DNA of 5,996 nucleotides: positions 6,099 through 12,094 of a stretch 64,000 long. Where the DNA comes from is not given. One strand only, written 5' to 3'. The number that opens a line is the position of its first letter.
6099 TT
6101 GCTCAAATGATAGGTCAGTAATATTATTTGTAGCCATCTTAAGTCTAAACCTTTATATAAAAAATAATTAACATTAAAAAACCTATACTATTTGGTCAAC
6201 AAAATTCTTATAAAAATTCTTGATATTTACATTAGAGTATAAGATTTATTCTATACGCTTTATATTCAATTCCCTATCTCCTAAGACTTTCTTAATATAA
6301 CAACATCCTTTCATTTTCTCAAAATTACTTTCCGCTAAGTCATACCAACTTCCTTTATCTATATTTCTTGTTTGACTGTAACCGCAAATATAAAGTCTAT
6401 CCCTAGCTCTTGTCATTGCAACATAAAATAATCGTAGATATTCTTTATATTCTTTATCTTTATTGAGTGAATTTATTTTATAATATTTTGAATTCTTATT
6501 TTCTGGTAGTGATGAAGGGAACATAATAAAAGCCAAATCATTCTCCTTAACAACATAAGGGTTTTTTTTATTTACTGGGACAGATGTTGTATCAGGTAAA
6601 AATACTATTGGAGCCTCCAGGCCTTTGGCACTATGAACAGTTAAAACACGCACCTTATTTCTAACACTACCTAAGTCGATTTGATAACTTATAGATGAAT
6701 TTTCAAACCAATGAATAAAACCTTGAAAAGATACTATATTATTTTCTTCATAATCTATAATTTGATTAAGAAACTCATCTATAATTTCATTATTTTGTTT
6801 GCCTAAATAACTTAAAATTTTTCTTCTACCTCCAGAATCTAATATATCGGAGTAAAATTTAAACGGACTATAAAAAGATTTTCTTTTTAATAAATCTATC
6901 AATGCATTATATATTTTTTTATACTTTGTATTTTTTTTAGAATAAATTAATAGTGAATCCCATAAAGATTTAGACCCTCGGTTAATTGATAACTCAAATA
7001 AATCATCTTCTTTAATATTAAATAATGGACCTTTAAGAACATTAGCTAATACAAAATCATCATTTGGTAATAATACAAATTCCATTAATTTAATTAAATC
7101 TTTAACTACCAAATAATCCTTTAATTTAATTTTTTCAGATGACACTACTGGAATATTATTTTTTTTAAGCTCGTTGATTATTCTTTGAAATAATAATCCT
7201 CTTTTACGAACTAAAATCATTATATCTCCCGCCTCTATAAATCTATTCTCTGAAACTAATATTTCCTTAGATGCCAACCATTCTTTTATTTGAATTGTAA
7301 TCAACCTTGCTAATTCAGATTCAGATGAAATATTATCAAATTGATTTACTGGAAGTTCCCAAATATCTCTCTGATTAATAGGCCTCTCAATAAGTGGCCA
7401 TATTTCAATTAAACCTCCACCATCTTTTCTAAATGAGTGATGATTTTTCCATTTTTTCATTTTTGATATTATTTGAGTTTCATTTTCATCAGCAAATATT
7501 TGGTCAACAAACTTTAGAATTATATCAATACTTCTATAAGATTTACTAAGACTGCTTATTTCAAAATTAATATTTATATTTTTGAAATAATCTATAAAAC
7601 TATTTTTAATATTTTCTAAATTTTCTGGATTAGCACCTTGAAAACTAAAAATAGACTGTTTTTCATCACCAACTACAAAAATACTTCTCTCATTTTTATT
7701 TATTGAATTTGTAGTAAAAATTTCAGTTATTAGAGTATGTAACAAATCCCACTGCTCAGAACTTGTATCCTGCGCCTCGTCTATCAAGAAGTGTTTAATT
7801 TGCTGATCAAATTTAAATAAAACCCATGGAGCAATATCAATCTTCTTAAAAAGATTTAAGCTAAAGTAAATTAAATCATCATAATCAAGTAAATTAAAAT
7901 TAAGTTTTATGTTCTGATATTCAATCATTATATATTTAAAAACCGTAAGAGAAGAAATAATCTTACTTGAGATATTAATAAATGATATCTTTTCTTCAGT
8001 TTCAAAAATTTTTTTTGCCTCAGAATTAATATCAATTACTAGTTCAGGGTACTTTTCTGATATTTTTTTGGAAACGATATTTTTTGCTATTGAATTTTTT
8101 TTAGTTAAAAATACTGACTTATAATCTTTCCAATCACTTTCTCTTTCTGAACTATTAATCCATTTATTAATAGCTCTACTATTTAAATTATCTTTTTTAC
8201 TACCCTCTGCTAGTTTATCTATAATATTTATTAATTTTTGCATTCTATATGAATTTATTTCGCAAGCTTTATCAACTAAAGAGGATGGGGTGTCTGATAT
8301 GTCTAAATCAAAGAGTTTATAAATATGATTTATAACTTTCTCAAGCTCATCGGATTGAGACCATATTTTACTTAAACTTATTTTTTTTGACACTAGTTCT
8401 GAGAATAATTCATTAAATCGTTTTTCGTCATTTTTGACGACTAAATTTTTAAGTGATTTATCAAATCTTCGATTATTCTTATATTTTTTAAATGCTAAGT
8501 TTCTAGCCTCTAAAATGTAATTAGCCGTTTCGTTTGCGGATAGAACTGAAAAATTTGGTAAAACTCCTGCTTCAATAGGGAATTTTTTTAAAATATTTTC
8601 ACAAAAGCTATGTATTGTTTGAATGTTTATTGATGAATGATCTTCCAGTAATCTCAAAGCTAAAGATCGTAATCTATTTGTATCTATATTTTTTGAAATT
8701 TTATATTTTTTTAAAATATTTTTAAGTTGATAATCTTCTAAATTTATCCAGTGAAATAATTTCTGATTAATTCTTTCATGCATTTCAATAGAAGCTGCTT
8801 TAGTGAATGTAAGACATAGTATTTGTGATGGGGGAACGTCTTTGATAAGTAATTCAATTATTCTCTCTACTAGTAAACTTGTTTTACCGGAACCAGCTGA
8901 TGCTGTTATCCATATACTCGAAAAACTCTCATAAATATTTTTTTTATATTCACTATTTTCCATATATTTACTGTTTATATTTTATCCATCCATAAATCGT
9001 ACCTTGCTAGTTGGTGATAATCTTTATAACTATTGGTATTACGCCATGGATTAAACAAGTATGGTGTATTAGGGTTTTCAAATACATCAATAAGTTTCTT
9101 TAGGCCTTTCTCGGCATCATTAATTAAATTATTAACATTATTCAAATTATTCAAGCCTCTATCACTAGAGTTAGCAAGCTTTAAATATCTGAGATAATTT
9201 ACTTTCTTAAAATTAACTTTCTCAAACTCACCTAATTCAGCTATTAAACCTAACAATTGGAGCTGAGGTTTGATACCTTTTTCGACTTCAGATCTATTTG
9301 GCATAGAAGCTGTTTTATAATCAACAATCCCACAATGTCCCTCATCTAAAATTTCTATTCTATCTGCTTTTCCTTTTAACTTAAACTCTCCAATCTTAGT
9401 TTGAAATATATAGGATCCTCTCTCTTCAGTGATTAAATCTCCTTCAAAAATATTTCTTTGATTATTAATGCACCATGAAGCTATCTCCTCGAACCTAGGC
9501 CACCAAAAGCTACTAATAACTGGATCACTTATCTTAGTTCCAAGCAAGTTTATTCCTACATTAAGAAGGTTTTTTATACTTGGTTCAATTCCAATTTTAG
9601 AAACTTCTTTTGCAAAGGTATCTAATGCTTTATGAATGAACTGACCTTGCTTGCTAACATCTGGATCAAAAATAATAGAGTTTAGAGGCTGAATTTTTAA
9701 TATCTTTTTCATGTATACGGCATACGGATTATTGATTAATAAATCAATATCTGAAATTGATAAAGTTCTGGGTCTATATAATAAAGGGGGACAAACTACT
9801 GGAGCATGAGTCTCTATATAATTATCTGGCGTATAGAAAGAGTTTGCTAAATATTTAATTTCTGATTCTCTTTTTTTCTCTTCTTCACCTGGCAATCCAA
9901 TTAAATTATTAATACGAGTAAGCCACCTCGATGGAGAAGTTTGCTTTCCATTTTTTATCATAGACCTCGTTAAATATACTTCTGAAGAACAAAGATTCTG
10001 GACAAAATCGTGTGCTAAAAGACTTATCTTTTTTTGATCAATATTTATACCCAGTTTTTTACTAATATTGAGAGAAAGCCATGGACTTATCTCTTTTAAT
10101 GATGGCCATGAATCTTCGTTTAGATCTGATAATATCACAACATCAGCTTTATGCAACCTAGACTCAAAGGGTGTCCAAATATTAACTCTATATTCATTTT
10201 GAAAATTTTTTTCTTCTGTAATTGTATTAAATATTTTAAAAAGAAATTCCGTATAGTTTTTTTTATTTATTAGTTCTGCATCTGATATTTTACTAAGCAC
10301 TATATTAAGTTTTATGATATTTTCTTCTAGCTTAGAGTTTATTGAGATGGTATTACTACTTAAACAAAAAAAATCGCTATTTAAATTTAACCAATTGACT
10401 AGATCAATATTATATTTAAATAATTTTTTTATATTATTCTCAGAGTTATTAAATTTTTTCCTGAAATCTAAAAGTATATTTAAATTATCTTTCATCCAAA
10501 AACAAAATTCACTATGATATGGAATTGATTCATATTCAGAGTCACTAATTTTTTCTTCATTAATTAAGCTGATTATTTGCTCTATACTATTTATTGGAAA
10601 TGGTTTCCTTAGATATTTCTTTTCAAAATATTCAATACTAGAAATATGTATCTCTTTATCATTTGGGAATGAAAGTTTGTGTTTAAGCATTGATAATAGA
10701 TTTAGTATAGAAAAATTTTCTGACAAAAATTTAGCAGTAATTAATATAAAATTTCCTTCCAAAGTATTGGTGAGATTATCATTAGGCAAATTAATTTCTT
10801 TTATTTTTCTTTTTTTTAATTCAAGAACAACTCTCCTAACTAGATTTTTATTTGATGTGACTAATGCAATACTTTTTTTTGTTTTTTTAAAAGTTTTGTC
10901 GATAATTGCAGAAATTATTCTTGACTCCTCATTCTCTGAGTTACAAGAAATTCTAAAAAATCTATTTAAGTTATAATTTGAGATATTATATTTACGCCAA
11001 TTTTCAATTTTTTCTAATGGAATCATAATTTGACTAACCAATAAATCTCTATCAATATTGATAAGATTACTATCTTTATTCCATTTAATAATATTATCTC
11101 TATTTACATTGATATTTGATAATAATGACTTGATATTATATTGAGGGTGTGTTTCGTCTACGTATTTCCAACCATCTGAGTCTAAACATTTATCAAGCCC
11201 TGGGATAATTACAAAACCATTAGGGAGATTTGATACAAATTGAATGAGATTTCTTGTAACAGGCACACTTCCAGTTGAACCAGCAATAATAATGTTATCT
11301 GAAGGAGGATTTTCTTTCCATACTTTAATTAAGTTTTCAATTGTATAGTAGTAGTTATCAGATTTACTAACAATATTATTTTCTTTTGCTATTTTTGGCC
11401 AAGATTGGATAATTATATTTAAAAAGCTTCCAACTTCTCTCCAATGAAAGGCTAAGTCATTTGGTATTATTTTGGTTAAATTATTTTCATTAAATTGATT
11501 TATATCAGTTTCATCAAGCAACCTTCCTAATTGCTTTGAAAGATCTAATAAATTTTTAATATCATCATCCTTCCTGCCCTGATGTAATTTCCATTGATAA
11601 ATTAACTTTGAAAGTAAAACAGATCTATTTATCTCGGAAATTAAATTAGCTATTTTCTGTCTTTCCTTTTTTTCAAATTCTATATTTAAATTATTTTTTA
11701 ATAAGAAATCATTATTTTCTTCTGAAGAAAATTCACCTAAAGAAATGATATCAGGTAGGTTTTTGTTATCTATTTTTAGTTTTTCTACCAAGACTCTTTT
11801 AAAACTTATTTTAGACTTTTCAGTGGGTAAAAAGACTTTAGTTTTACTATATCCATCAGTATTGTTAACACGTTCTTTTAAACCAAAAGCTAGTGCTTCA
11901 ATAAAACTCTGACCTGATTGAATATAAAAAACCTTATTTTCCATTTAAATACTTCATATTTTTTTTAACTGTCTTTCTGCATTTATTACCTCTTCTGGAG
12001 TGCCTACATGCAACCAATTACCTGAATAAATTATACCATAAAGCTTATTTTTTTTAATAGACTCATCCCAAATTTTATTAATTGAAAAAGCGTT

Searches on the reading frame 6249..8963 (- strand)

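Call 54: search_protein_families(library=pfam, proteins=[window:6249-8963:-], max_evalue=0.00001)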
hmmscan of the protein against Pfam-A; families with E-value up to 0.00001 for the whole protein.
window:6249-8963:- (905 aa): 4 families
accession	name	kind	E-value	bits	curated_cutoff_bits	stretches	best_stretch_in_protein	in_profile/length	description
PF00580.27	UvrD-helicase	-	4e-52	178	23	1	6-456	5-270/271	UvrD/REP helicase N-terminal domain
PF13361.12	UvrD_C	-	8e-27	95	25.6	1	472-860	3-346/350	UvrD-like helicase C-terminal domain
PF13245.12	AAA_19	-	4.4e-12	46.8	25.1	1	17-151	14-72/134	AAA domain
PF13538.12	UvrD_C_2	-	5.2e-12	45.9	27.4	0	771-794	2-27/52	UvrD-like helicase C-terminal domain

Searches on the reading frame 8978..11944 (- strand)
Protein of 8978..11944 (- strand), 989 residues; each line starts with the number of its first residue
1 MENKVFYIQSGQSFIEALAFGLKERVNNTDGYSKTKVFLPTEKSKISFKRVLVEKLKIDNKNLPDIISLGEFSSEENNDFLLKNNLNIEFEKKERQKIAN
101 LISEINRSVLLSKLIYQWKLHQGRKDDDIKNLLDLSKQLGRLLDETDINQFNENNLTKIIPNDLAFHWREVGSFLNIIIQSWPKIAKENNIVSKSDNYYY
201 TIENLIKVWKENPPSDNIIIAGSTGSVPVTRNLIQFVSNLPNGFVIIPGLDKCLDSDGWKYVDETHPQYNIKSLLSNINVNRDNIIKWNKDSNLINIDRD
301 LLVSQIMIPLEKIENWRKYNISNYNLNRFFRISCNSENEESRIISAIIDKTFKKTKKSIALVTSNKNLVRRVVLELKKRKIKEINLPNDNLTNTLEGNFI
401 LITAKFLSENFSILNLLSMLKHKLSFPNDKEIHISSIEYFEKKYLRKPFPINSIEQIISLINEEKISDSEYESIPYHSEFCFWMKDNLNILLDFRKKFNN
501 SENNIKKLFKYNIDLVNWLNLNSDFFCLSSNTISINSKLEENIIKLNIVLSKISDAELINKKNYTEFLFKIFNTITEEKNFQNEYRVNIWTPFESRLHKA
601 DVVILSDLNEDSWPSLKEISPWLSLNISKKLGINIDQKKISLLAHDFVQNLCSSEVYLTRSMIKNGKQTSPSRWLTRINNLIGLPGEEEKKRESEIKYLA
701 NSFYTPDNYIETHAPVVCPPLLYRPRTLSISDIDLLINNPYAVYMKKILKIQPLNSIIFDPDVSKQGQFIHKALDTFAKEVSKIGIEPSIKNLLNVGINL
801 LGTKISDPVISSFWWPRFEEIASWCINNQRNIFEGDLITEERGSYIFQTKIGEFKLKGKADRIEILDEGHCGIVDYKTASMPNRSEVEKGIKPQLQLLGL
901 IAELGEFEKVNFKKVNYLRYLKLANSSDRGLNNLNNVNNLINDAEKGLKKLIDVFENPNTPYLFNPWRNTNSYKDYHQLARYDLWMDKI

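Call 54: search_protein_families(library=pfam, proteins=[window:8978-11944:-], max_evalue=0.00001)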
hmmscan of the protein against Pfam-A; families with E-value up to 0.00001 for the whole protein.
window:8978-11944:- (989 aa): 1 family
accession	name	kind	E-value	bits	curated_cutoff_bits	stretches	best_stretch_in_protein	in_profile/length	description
PF12705.13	PDDEXK_1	-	1.5e-11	45.2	22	1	727-923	1-189/247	PD-(D/E)XK nuclease superfamily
